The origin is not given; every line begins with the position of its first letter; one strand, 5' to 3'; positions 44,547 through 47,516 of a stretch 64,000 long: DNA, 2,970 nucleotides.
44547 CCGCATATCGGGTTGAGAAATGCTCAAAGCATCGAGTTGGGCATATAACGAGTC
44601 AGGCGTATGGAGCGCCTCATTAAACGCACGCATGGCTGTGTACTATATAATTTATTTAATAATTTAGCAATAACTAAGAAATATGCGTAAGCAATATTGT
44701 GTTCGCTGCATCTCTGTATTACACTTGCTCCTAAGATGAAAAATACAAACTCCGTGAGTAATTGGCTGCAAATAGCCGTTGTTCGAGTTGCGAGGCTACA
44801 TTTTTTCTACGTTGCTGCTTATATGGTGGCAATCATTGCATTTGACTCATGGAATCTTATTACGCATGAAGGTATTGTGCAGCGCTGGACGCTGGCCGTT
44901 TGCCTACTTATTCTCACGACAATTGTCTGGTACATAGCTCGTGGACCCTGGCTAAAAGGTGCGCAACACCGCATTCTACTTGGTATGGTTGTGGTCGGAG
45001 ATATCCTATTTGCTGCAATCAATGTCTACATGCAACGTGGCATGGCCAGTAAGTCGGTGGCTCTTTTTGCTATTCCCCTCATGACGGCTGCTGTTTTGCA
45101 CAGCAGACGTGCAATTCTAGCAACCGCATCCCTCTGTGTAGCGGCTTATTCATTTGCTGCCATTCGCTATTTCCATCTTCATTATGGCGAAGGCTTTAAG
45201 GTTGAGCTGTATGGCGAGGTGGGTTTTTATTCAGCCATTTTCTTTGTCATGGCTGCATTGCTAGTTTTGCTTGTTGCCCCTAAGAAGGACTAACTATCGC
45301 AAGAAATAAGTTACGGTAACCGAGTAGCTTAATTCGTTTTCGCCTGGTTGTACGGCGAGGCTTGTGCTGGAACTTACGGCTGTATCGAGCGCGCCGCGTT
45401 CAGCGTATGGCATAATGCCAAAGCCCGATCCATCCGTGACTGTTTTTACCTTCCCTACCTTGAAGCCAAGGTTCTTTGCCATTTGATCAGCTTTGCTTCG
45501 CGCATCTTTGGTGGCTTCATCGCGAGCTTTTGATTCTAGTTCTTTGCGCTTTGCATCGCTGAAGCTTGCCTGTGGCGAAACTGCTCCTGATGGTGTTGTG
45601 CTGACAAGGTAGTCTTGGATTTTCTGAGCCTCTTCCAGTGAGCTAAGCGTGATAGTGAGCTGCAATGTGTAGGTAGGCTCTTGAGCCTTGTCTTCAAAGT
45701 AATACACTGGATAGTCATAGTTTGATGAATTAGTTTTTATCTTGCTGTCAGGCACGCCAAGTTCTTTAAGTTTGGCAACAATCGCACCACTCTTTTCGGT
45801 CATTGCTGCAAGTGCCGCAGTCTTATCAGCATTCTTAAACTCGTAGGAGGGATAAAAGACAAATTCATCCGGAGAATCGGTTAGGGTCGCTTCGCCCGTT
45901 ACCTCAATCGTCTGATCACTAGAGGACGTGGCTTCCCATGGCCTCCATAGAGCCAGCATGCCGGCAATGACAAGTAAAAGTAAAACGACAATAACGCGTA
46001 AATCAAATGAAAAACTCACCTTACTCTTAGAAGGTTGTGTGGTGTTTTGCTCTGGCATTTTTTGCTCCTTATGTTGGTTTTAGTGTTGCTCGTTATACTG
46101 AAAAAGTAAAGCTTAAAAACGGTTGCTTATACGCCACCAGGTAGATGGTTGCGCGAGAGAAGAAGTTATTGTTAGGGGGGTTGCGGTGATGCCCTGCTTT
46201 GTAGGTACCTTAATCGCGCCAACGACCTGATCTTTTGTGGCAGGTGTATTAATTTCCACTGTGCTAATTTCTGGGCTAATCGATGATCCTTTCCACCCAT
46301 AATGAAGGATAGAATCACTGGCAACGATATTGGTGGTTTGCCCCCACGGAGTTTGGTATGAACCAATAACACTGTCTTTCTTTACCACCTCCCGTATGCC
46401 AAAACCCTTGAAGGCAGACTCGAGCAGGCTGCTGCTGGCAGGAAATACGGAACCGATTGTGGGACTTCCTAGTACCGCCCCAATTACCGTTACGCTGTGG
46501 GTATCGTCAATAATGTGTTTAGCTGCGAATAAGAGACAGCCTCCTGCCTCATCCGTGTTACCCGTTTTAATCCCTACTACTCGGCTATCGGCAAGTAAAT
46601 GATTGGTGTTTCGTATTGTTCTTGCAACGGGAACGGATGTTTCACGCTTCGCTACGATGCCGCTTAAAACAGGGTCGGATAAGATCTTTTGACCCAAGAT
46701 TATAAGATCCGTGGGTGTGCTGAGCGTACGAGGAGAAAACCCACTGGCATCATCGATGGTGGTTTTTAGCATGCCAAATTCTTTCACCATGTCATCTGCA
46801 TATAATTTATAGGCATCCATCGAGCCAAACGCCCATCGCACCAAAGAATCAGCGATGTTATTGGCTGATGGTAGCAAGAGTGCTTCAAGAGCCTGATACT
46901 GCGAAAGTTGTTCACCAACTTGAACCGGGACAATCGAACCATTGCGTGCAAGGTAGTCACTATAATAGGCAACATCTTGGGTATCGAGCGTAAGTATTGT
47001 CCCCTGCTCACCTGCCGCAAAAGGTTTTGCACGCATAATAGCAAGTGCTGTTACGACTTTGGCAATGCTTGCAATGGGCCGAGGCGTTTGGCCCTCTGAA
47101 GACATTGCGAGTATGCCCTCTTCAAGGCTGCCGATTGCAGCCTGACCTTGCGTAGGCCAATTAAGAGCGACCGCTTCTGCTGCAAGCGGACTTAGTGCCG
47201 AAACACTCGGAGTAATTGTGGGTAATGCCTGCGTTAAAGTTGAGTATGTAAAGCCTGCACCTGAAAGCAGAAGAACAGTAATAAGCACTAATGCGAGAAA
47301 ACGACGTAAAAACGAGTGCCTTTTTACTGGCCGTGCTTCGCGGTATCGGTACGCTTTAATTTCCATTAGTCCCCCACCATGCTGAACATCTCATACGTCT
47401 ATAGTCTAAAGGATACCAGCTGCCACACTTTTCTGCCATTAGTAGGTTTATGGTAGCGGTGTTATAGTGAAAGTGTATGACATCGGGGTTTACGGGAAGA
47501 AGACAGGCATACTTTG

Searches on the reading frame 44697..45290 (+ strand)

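Call 69: search_protein_families(library=pfam, proteins=[window:44697-45290:+], max_evalue=0.01)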
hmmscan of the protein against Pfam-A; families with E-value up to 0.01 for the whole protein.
window:44697-45290:+ (198 aa): 1 family
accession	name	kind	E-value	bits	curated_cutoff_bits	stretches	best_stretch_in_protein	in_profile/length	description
PF25323.1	6TM_PilS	-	2e-08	34.6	27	1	22-190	8-176/189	PilS-like transmembrane domain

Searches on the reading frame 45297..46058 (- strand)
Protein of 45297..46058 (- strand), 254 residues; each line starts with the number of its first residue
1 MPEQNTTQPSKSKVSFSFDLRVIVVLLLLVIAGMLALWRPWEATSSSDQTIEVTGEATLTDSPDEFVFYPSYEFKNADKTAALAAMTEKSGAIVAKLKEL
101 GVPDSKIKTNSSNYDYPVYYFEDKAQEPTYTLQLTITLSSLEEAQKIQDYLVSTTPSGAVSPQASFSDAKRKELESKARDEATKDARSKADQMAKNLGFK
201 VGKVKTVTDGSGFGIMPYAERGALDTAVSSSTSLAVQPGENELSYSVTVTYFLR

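Call 69: search_protein_families(library=pfam, proteins=[window:45297-46058:-], max_evalue=0.01)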
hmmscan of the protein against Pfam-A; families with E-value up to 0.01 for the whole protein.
window:45297-46058:- (254 aa): 1 family
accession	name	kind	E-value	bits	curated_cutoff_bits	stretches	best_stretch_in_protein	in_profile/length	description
PF04402.19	SIMPL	-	2.4e-32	113.3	25.2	1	51-251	1-205/205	Protein of unknown function (DUF541)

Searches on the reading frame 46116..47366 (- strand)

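Call 69: search_protein_families(library=pfam, proteins=[window:46116-47366:-], max_evalue=0.01)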
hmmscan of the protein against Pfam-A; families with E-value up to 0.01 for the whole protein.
window:46116-47366:- (417 aa): 1 family
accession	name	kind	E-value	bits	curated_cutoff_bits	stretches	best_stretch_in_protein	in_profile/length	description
PF00768.25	Peptidase_S11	-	7.2e-22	78.4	27.6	1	89-285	28-226/239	D-alanyl-D-alanine carboxypeptidase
